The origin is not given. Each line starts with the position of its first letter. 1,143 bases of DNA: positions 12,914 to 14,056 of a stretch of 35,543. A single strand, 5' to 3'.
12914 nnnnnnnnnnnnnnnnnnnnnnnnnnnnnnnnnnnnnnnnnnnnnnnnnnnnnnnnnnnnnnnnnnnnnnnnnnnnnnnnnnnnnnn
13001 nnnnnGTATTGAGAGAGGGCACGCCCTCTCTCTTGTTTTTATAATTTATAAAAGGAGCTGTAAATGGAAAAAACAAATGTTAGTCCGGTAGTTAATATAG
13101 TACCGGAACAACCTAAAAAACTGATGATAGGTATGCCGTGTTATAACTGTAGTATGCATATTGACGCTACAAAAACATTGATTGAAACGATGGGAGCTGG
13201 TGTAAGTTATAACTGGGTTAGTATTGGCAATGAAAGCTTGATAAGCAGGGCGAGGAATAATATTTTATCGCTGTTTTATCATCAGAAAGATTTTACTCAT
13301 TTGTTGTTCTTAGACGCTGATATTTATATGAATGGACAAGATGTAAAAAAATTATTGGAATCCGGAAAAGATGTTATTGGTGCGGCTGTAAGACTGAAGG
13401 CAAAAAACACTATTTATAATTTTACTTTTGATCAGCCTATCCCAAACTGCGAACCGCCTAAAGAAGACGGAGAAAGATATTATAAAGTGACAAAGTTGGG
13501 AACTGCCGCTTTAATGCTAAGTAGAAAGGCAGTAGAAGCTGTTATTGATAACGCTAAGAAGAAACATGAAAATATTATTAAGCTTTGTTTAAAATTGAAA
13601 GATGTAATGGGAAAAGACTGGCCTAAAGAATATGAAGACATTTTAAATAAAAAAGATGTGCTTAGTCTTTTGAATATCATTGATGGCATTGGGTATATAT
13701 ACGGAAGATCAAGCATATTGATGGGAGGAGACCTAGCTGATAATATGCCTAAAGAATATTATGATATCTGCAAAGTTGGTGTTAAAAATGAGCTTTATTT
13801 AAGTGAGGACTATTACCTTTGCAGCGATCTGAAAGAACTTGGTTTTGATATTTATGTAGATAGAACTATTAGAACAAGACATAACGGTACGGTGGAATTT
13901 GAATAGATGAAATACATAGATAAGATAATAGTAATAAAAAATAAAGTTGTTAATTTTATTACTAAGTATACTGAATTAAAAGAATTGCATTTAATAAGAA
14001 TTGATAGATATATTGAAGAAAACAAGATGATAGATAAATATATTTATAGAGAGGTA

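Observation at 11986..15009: Glycosyltransferase pair inserted in the capsid module next to a Ser/Thr/Asn-rich virion protein: virion glycosylation hypothesis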

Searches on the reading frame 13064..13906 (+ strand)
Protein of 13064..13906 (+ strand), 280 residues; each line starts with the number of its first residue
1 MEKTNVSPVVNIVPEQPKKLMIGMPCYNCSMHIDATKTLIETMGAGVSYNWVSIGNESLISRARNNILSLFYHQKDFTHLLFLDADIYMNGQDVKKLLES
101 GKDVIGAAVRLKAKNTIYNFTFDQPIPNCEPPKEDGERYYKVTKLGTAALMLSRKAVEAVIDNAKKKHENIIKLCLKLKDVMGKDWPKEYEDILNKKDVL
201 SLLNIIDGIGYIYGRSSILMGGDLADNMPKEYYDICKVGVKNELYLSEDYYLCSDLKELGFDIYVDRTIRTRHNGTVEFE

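Call 5: search_protein_families(library=pfam, proteins=[window:13064-13906:+], max_evalue=0.1)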
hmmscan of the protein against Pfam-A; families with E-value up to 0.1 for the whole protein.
window:13064-13906:+ (280 aa): 2 families
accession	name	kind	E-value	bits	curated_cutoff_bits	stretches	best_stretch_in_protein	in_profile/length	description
PF20202.4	DUF6564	-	0.015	15.4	25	1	67-107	78-118/230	Domain of unknown function (DUF6564)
PF22820.2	TcaA_3rd_4th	-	0.054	13.9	27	0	83-106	12-34/73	TcaA protein 3rd/4th domain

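Call 6: search_protein_families(library=phrogs, proteins=[window:13064-13906:+], max_evalue=0.01)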
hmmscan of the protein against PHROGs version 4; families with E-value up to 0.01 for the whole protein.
window:13064-13906:+ (280 aa): 1 family
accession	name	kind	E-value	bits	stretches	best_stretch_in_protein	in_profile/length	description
phrog_1574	-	unknown function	1.9e-17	64.8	1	18-279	13-234/240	-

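Call 9: search_solved_structures(query=window:13064-13906:+, max_evalue=1, show_alignments=2)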
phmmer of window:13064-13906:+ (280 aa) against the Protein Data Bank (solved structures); distinct sequences matched with E-value up to 1: 2.
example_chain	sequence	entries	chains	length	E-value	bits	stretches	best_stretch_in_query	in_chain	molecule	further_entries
3mes_A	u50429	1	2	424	0.48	12.7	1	194-271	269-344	Choline kinase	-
2vez_A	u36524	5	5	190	0.49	12.6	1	165-220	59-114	PUTATIVE GLUCOSAMINE 6-PHOSPHATE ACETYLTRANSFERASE | GLUCOSAMINE 6-PHOSPHATE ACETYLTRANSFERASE | Glucosamine 6-phosphate N-acetyltransferase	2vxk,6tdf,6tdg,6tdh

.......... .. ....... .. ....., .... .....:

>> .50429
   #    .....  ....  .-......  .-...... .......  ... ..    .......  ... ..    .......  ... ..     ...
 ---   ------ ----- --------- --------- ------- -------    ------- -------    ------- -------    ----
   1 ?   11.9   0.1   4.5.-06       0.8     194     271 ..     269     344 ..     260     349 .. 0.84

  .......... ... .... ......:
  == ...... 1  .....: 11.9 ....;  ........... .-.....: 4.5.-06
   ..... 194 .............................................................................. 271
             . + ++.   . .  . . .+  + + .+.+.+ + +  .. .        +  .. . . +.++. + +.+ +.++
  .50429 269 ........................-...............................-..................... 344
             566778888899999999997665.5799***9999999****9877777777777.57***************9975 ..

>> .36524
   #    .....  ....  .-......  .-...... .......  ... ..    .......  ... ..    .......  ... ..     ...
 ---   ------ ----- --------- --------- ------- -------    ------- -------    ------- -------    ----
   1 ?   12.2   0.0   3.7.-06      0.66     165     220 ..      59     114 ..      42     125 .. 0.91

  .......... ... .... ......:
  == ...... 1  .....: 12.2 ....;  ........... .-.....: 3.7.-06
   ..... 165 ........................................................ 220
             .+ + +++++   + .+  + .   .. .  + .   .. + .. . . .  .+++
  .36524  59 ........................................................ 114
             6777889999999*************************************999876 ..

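Call 23: find_homologous_proteins(query=window:13064-13906:+)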
Query window:13064-13906:+ (280 aa): 1615 proteins with E <= 0.001 among 2643 candidates; the best 120 are listed.
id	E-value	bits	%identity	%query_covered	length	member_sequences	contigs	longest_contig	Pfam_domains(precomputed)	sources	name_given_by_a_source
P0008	1.2e-186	636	100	100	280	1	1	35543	-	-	-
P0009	1.6e-120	419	68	95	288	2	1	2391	-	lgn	-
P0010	2.0e-72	262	48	93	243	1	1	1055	-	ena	-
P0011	1.1e-68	249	68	61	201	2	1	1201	-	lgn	-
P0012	1.1e-67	246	49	93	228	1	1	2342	-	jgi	jgi:hypothetical protein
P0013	4.0e-67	244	49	93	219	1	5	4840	-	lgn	-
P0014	2.9e-66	241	49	93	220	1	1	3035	-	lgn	-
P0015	5.9e-66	240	48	93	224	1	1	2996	-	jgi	jgi:hypothetical protein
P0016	1.9e-58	216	45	92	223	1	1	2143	-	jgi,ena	-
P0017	6.3e-52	194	44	91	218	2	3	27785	-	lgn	-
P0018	1.0e-51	194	39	96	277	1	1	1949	-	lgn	-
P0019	2.1e-50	189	39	95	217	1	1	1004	-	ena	-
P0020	3.1e-47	179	40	94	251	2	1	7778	-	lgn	-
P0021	2.2e-46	176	42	93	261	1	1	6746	-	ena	-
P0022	6.7e-46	175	38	93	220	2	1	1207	-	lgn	-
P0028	2.7e-44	169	39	93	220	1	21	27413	-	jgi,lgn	-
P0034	8.5e-44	168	37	93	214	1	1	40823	-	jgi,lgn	-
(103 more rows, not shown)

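Call 26: search_solved_structures(query=A2, max_evalue=10, show_alignments=3)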
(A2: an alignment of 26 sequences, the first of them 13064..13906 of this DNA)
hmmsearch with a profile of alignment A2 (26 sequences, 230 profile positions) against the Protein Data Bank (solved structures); distinct sequences matched with E-value up to 10: 3.
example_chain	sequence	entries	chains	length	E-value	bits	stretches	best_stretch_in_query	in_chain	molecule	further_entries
2c0n_A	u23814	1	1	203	0.0044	19.5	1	31-109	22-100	A197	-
26qs_A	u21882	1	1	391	0.87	12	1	179-223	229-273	Ceramide glucosyltransferase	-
26qf_A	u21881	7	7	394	0.88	11.9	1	179-223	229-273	Ceramide glucosyltransferase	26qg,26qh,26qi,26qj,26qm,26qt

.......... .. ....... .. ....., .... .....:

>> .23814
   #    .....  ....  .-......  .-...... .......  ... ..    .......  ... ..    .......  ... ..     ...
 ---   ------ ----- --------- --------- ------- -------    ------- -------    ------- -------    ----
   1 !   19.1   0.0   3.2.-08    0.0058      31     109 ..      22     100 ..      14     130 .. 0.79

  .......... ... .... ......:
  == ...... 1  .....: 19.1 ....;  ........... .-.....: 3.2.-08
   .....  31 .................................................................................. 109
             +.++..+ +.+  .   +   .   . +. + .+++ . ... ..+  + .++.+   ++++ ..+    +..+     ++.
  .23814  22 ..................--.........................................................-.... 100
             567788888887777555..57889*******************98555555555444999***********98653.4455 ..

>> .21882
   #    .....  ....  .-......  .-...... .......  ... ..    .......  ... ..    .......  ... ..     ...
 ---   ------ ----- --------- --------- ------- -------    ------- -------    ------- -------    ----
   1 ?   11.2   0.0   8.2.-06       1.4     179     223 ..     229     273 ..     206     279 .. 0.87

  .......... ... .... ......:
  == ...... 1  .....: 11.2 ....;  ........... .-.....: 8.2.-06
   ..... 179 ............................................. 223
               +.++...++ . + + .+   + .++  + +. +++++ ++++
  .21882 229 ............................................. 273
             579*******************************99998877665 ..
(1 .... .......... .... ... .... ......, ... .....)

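Call 27: search_protein_families(library=pfam, alignment_id=A2, max_evalue=0.1)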
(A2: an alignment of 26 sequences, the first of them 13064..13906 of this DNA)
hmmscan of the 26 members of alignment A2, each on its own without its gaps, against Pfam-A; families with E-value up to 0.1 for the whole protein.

A. member 1, window:13064-13906:+ (280 aa): 2 families
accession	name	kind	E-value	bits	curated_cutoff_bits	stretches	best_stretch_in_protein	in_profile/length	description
PF20202.4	DUF6564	-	0.015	15.4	25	1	67-107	78-118/230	Domain of unknown function (DUF6564)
PF22820.2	TcaA_3rd_4th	-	0.054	13.9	27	0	83-106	12-34/73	TcaA protein 3rd/4th domain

B. families by the number of members that match (of 26 scanned): 19 families
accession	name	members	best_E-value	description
PF03452.20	Anp1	11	1.2e-06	Anp1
PF13506.12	Glyco_transf_21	10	1.4e-05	Glycosyl transferase family 21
PF01501.26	Glyco_transf_8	6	0.0004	Glycosyl transferase family 8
PF18922.5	DUF5672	6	0.0028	Protein of unknown function (DUF5672)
PF01762.27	Galactosyl_T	4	0.01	Galactosyltransferase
PF20202.4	DUF6564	3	0.0045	Domain of unknown function (DUF6564)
PF12417.13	DUF3669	3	0.036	Zinc finger protein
PF00535.33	Glycos_transf_2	2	1.7e-13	Glycosyl transferase family 2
PF13641.12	Glyco_tranf_2_3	2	2e-07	Glycosyltransferase like family 2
PF13632.12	Glyco_trans_2_3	2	0.015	Glycosyl transferase family group 2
PF10111.15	Glyco_tranf_2_2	1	0.0001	Glycosyltransferase like family 2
PF21918.1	cas_Cpf1_2nd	1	0.0011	CRISPR-associated endonuclease Cpf1 REC2 domain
PF13712.12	Glyco_tranf_2_5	1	0.024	Glycosyltransferase like family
PF04525.18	LOR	1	0.025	LURP-one-related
PF22820.2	TcaA_3rd_4th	1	0.054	TcaA protein 3rd/4th domain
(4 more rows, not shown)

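Call 35: find_encoding_contigs(protein=P0017, flank=8000, max_places=2)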
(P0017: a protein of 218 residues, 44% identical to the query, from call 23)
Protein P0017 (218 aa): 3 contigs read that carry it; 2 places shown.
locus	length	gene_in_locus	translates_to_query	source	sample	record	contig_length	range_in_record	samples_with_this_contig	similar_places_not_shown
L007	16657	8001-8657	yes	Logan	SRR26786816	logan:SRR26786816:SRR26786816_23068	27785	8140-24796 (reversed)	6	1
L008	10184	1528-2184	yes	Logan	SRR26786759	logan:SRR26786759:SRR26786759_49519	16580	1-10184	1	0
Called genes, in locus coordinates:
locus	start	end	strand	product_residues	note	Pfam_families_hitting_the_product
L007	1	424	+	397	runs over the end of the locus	-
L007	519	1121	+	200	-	-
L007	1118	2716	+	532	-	-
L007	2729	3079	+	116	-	-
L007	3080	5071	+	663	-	PF16510:P22_portal (weak), PF23899:SU10_portal (faint)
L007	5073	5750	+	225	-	-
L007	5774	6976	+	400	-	-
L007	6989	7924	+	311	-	-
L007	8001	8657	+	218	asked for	-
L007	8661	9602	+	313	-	PF00852:Glyco_transf_10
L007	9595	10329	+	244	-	-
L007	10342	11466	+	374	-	-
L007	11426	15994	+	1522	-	-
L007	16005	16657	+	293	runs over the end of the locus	-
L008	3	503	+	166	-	?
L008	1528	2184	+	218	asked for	-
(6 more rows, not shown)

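Call 36: find_encoding_contigs(protein=P0028, flank=8000, max_places=2)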
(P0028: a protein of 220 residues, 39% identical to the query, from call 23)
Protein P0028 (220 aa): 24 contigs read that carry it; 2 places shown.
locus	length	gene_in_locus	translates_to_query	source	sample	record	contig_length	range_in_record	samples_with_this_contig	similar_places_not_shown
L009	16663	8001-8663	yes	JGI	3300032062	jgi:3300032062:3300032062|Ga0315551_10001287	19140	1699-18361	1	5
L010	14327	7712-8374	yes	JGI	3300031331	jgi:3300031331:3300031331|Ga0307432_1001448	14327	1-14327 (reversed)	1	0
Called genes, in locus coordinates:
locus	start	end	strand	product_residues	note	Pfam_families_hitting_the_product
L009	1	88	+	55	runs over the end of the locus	-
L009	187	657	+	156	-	-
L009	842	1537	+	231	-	PF01209:Ubie_methyltran (weak), PF08241:Methyltransf_11, PF13649:Methyltransf_25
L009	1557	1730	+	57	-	-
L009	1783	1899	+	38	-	-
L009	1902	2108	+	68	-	-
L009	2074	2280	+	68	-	-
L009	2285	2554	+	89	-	-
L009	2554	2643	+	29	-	-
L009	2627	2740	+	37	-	-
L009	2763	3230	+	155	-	PF01155:HypA (faint)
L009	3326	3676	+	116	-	PF00156:Pribosyltran (weak)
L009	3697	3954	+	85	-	PF21840:DUF6899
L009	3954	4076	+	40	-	-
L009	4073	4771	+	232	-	PF00303:Thymidylat_synt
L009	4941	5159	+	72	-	-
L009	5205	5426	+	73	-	-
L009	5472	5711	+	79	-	-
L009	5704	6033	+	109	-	-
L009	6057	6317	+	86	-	-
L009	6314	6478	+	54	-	-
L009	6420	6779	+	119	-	-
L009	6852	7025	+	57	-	-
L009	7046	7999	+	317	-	-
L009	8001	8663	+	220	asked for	-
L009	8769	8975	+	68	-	-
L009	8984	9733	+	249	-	PF00557:Peptidase_M24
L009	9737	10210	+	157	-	-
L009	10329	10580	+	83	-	-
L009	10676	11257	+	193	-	PF00574:CLP_protease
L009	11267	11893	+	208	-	-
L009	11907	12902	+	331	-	PF25216:Volactin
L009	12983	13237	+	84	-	-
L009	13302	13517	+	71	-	PF00313:CSD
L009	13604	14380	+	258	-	-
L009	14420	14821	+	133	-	-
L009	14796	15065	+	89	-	-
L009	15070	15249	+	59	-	-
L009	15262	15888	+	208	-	PF04275:P-mevalo_kinase, PF21448:DNMK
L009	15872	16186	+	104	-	-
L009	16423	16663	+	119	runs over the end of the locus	-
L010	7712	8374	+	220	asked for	-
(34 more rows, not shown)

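Call 37: find_encoding_contigs(protein=P0034, flank=8000, max_places=2)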
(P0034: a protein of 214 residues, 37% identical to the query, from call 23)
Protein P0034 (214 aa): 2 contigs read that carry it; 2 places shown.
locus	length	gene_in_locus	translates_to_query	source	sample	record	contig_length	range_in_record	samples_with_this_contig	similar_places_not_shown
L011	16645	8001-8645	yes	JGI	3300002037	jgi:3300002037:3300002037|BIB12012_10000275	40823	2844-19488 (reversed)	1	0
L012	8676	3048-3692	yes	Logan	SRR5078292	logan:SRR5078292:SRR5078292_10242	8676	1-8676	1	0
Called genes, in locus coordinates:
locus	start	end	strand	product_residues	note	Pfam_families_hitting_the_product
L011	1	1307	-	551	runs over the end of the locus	PF13537:GATase_7 (weak), PF00733:Asn_synthase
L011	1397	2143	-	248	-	PF16357:PepSY_TM_like_2 (faint), PF03929:PepSY_TM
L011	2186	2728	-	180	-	PF04205:FMN_bind (weak)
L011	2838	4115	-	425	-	-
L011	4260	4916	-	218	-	PF00793:DAHP_synth_1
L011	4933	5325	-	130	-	PF00793:DAHP_synth_1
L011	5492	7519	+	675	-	PF00724:Oxidored_FMN, PF00070:Pyr_redox (faint), PF01266:DAO (faint), PF01494:FAD_binding_3 (faint), PF03486:HI0933_like (weak), PF07992:Pyr_redox_2, PF13738:Pyr_redox_3 (faint), PF13450:NAD_binding_8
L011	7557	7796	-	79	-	PF12441:CopG_antitoxin (weak)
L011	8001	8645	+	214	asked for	-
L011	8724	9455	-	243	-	-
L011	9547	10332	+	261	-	PF00535:Glycos_transf_2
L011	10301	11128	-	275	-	PF04488:Gly_transf_sug, PF05704:Caps_synth (weak)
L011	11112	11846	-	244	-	-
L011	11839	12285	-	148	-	-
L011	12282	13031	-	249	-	PF00535:Glycos_transf_2 (weak), PF10111:Glyco_tranf_2_2, PF02709:Glyco_transf_7C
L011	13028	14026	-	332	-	PF17039:Glyco_tran_10_N, PF00852:Glyco_transf_10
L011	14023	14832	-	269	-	PF07801:DUF1647 (weak)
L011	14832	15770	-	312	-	PF04488:Gly_transf_sug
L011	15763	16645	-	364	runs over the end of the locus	PF20706:GT4-conflict, PF00534:Glycos_transf_1, PF13692:Glyco_trans_1_4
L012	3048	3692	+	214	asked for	-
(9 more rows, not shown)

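Call 58: search_dna_similar(query=window:13064-13906:+, collection=phages, mode=protein, max_evalue=0.001, max_rows=30)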
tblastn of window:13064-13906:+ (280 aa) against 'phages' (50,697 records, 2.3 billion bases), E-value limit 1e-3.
Records with a match: 16; places in all: 16; records where one place covers at least 80% of the query: 6.
Best place of each record, by identity: <60% 16.
By first word of the organism name: Sinorhizobium 7; Caulobacter 2; Bacteriophage 2; Ochrobactrum 1; Stenotrophomonas 1; Marine 1; Caudoviricetes 1; Pelagibacter 1.
By host as written in the record: Sinorhizobium meliloti 7; - 4; Caulobacter crescentus CB15 2; Ochrobactrum sp. POC9 1; Stenotrophomonas maltophilia D1571 1; Candidatus Pelagibacter sp. HTCC1062 1.
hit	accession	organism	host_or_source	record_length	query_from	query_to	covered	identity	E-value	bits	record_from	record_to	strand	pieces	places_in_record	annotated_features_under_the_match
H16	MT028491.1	Ochrobactrum phage vB_OspM_OC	Ochrobactrum sp. POC9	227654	7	280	98%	25.4%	3e-7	57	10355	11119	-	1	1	putative glycosyltransferase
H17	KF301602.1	Caulobacter phage Cr30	Caulobacter crescentus CB15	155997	10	279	96%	23.1%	5e-6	54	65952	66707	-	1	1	hypothetical protein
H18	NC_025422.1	Caulobacter phage Cr30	Caulobacter crescentus CB15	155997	10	279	96%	23.1%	5e-6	54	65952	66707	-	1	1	hypothetical protein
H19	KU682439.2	Stenotrophomonas phage vB_SmaS-DLP_6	Stenotrophomonas maltophilia D1571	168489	18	279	94%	23.5%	2e-6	55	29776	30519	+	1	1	hypothetical protein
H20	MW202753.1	Bacteriophage sp.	Manatee Spring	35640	56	280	80%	24.6%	8e-5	50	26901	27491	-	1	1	dpG-synthase-like protein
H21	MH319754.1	Marine virus AG-345-L05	single cell amplified by WGA-X; seawater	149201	47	275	82%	22.3%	9e-6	53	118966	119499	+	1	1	record has no annotation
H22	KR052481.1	Sinorhizobium phage phiM19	Sinorhizobium meliloti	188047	16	99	30%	40.9%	2e-5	51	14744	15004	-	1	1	hypothetical protein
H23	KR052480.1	Sinorhizobium phage phiM7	Sinorhizobium meliloti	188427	16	99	30%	40.9%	2e-5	51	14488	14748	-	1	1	hypothetical protein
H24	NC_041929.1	Sinorhizobium phage phiM7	Sinorhizobium meliloti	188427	16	99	30%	40.9%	2e-5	51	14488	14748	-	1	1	hypothetical protein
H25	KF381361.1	Sinorhizobium phage phiM12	Sinorhizobium meliloti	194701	16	99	30%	40.9%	2e-5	51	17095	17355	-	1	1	hypothetical protein (x2)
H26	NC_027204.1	Sinorhizobium phage phiM12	Sinorhizobium meliloti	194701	16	99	30%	40.9%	2e-5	51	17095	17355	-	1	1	hypothetical protein (x2)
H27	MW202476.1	Caudoviricetes sp.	Manatee Spring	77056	21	165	52%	23.4%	8e-5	50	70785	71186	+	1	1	mannan polymerase complexes subunit mnN9: gdP.98A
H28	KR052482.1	Sinorhizobium phage phiN3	Sinorhizobium meliloti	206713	16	99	30%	39.8%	9e-5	50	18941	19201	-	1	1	hypothetical protein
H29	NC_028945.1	Sinorhizobium phage phiN3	Sinorhizobium meliloti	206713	16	99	30%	39.8%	9e-5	50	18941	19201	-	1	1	hypothetical protein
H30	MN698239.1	Pelagibacter phage HTVC023P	Candidatus Pelagibacter sp. HTCC1062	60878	13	124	40%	29.7%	1e-5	52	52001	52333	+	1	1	hypothetical protein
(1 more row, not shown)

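Call 69: search_protein_families(library=ncbifam, proteins=[window:13064-13906:+], max_evalue=0.01)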
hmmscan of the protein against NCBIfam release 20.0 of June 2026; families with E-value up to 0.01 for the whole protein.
window:13064-13906:+ (280 aa): 0 families

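Call 75: get_annotated_region(hit=H17, flank=5000)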
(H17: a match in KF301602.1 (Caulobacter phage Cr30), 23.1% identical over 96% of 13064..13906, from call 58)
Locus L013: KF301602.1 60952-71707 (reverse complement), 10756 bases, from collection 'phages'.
description: Caulobacter phage Cr30, complete genome.
organism: Caulobacter phage Cr30 (NCBI taxid 1357714)
taxonomy: Viruses; Duplodnaviria; Heunggongvirae; Uroviricota; Caudoviricetes
host: Caulobacter crescentus CB15; source: pond water; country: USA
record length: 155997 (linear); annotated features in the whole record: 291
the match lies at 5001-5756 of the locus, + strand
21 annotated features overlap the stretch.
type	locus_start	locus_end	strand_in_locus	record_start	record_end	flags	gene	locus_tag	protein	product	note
CDS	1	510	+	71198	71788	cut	-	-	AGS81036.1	RNA polymerase sigma factor for late transcription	phage T4 gp55 homolog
CDS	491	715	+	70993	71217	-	-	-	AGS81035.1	hypothetical protein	-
CDS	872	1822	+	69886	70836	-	-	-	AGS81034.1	recombination endonuclease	phage T4 gp47 homolog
CDS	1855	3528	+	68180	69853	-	-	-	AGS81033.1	recombination endonuclease subunit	-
CDS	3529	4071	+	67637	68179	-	-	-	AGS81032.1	hypothetical protein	-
CDS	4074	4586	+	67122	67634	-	-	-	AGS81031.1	peptide deformylase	-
CDS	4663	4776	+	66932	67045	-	-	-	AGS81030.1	hypothetical protein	-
CDS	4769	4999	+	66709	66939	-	-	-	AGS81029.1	hypothetical protein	-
CDS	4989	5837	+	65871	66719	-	-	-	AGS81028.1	hypothetical protein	-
CDS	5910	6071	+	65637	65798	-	-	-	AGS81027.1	hypothetical protein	-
CDS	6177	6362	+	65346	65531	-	-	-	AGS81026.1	hypothetical protein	-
CDS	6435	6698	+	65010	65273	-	-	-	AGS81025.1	hypothetical protein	-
CDS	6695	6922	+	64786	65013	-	-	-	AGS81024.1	hypothetical protein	-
CDS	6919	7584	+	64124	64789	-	-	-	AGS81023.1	sliding clamp DNA polymerase accessory protein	-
CDS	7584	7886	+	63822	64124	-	-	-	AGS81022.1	hypothetical protein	-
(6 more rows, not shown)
